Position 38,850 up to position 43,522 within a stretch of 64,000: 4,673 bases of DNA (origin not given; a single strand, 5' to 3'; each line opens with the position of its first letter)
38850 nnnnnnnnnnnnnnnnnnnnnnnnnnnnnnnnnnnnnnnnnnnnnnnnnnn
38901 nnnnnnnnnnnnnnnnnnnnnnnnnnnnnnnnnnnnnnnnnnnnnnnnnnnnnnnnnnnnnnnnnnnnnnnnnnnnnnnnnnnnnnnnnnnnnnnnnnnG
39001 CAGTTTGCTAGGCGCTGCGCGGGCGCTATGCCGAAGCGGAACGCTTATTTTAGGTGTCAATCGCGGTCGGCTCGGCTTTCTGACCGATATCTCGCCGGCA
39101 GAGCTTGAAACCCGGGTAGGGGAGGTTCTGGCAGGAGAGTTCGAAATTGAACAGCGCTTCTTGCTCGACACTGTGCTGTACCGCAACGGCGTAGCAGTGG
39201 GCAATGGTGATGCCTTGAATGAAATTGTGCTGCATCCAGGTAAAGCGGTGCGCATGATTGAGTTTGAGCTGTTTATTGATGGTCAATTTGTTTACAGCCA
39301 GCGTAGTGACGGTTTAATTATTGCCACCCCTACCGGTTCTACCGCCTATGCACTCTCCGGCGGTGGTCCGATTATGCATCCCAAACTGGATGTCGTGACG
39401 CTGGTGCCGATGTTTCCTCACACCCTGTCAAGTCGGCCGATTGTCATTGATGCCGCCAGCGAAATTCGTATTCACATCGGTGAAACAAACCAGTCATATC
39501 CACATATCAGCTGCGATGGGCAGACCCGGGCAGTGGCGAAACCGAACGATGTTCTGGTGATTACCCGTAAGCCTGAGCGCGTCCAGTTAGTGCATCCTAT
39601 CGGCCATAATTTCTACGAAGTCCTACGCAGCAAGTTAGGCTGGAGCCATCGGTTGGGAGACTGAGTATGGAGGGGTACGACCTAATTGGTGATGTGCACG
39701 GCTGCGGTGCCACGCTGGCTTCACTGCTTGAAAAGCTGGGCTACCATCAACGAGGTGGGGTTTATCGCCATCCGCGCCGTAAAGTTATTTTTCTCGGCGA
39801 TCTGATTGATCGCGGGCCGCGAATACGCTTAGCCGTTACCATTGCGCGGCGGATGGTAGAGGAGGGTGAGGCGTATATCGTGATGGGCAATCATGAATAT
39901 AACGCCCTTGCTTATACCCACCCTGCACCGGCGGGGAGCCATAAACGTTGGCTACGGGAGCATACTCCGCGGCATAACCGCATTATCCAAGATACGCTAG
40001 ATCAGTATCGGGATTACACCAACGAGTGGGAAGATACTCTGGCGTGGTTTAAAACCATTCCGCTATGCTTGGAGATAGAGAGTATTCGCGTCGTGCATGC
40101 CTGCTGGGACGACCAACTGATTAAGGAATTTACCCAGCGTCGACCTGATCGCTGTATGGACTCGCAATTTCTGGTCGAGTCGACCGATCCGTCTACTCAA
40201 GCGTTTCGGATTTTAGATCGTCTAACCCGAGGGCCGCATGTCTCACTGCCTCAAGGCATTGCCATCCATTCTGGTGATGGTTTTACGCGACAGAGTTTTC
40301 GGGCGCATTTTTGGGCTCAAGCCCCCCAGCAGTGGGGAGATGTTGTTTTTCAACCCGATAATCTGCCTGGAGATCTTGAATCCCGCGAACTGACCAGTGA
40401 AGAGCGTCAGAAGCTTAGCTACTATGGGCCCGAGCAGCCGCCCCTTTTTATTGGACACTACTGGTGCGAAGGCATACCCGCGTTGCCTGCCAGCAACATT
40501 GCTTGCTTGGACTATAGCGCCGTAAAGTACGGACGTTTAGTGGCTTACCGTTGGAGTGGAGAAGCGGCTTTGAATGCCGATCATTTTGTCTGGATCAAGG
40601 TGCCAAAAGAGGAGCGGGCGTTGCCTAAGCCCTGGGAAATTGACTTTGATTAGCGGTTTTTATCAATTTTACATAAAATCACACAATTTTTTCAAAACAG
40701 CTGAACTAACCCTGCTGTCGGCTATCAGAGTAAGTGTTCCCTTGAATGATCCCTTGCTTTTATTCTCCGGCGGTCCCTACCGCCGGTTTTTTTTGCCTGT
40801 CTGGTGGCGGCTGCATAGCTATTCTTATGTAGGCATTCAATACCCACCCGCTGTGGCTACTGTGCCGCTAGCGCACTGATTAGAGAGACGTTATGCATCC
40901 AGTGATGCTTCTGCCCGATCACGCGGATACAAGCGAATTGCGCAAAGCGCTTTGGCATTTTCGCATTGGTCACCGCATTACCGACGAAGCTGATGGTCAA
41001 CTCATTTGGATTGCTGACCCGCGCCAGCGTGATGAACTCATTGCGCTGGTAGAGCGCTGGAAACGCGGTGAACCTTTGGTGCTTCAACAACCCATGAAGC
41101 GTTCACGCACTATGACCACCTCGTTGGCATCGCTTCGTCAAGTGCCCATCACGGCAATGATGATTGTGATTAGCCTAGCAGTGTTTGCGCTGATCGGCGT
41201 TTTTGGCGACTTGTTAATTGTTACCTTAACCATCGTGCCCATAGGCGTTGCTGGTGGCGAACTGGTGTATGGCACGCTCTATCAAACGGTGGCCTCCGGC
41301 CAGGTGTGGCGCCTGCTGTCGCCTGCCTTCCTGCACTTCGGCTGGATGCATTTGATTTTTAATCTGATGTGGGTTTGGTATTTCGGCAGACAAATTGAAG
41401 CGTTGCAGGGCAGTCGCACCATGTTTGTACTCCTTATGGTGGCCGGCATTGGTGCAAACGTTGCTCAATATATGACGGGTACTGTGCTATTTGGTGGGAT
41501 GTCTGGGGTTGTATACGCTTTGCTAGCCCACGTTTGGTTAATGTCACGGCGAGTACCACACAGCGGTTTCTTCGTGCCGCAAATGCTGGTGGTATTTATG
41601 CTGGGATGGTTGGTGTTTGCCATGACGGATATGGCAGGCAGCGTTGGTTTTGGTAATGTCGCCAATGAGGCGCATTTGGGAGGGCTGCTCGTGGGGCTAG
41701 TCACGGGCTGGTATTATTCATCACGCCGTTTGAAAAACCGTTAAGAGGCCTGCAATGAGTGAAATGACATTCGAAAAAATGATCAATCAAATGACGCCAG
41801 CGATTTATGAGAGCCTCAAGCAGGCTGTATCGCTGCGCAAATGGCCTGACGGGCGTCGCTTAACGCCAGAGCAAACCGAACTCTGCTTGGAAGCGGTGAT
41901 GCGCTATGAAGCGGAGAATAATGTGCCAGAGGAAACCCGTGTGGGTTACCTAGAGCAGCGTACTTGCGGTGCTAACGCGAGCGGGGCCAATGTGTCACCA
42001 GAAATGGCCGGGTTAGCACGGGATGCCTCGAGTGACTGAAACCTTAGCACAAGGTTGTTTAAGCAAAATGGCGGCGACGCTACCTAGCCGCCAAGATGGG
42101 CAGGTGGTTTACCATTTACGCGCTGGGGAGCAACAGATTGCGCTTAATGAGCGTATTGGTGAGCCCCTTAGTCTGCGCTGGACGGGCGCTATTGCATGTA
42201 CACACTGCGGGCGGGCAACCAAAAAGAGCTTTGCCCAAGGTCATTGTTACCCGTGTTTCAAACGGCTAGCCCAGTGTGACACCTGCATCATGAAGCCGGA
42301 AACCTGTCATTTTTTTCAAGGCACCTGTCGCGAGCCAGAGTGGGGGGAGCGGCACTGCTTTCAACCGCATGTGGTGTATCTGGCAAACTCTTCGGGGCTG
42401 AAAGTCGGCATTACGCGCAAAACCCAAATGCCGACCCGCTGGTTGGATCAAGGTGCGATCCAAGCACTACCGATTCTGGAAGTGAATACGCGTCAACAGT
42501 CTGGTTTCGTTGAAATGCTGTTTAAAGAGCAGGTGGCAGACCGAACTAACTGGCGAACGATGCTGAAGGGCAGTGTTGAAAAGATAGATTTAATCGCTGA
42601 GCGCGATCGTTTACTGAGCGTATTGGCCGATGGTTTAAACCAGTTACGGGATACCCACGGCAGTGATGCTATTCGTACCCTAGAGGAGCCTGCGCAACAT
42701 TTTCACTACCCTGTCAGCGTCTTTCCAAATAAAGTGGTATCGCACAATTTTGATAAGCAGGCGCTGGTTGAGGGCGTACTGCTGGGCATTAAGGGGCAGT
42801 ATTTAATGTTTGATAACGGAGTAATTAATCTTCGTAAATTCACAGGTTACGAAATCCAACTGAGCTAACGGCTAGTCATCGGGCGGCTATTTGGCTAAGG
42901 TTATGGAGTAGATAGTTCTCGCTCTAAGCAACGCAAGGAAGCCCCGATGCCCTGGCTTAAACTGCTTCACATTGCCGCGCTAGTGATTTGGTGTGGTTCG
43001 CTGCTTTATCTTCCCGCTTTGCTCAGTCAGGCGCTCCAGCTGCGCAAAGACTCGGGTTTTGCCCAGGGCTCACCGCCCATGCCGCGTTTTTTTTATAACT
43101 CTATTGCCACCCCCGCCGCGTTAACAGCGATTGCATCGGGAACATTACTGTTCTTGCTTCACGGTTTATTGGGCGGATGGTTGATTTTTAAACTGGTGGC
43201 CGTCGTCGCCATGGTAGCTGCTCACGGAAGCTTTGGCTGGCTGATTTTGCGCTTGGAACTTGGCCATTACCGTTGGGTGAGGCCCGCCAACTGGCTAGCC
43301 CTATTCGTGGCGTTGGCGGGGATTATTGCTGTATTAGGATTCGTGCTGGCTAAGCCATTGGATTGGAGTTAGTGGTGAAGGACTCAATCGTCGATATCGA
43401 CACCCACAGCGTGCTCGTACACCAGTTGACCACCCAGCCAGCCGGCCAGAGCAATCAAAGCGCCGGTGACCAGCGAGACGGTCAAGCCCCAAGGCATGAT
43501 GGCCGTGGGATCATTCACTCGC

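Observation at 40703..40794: sRNA-2: about 59-nt RNA with a doubled TCCCTTG seed inside the nadK to DUF2797 gene run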

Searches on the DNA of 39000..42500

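Call 4: search_rna_families(source=window, start=39000, end=42500, threshold=evalue, max_evalue=10, show_alignments=3)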
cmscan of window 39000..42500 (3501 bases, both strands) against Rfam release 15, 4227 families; matches with E-value up to 10: 7.
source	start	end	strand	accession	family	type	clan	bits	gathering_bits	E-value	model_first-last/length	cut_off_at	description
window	40669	40793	-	RF02422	Bp1_738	Gene; sRNA;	-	20.5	45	0.31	1-208/208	no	Burkholderia sRNA Bp1_Cand738_SIPHT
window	40732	40795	+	RF02866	ncS16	Gene; sRNA;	-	20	48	1.2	1-83/83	no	Burkholderia sRNA 16 (Bc_KC_sr1)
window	41080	41101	+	RF03013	nadA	Gene; sRNA;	-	19.5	37.5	0.55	1-62/62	no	nadA riboswitch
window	41764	41791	+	RF02534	Noro_CRE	Cis-reg;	-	16.6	35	3.9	14-41/52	no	Norovirus cis-acting replication element (CRE)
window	39516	39544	+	RF02211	ZFAT-AS1_1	Gene; lncRNA;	-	15.4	80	6.9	51-79/79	no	ZFAT antisense RNA 1 conserved region 1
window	40750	40794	+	RF02837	anti-hemB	Gene; sRNA;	-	14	49.5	9.2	1-81/81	no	Burkholderia RNA 7 (anti-hemB)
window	40369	40419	+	RF01152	sR1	Gene; snRNA; snoRNA; CD-box;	-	13.6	45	3.1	1-57/57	no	Small nucleolar RNA sR1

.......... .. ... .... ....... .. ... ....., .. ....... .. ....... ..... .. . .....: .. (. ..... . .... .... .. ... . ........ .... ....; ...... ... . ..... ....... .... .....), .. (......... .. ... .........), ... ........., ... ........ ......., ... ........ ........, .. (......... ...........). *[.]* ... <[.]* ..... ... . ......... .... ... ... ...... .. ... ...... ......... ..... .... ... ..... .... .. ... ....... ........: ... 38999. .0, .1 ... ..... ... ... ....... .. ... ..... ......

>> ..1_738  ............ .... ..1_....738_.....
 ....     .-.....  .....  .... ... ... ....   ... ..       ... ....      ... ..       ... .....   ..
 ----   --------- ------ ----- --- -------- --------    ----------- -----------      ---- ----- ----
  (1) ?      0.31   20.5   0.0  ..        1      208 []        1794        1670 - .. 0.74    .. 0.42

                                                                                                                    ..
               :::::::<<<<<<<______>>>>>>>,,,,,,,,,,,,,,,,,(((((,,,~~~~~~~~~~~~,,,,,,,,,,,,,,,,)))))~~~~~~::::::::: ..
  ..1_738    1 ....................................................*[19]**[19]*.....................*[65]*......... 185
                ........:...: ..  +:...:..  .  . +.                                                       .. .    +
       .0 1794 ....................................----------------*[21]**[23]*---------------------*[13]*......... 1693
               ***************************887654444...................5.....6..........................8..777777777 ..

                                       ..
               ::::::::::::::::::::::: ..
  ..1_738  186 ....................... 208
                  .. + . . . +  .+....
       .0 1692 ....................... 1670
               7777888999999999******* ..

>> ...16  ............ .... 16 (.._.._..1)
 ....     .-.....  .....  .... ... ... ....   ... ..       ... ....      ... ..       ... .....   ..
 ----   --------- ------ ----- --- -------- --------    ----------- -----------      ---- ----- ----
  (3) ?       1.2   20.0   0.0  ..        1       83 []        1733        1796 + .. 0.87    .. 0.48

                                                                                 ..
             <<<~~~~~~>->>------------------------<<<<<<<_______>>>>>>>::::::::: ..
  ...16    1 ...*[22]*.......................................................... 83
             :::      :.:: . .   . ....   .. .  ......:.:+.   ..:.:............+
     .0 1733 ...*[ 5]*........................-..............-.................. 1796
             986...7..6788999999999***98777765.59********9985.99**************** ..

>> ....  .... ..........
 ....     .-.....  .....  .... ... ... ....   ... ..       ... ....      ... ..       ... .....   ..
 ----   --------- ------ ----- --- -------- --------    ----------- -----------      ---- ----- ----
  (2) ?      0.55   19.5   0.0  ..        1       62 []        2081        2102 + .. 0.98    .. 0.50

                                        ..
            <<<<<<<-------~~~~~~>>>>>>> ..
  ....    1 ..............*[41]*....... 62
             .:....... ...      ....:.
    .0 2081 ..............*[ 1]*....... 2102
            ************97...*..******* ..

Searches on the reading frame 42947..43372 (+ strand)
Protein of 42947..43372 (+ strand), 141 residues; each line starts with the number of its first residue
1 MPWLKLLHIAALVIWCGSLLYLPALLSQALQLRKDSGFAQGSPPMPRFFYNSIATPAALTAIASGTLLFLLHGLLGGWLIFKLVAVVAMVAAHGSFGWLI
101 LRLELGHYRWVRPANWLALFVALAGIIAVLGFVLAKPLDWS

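Call 5: search_protein_families(library=pfam, proteins=[window:42947-43372:+])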
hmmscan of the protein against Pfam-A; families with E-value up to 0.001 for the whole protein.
window:42947-43372:+ (141 aa): 1 family
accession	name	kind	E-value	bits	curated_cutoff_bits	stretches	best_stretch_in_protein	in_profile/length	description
PF03653.18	UPF0093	-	1.6e-14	54.8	34.2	1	2-109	6-117/146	Uncharacterised protein family (UPF0093)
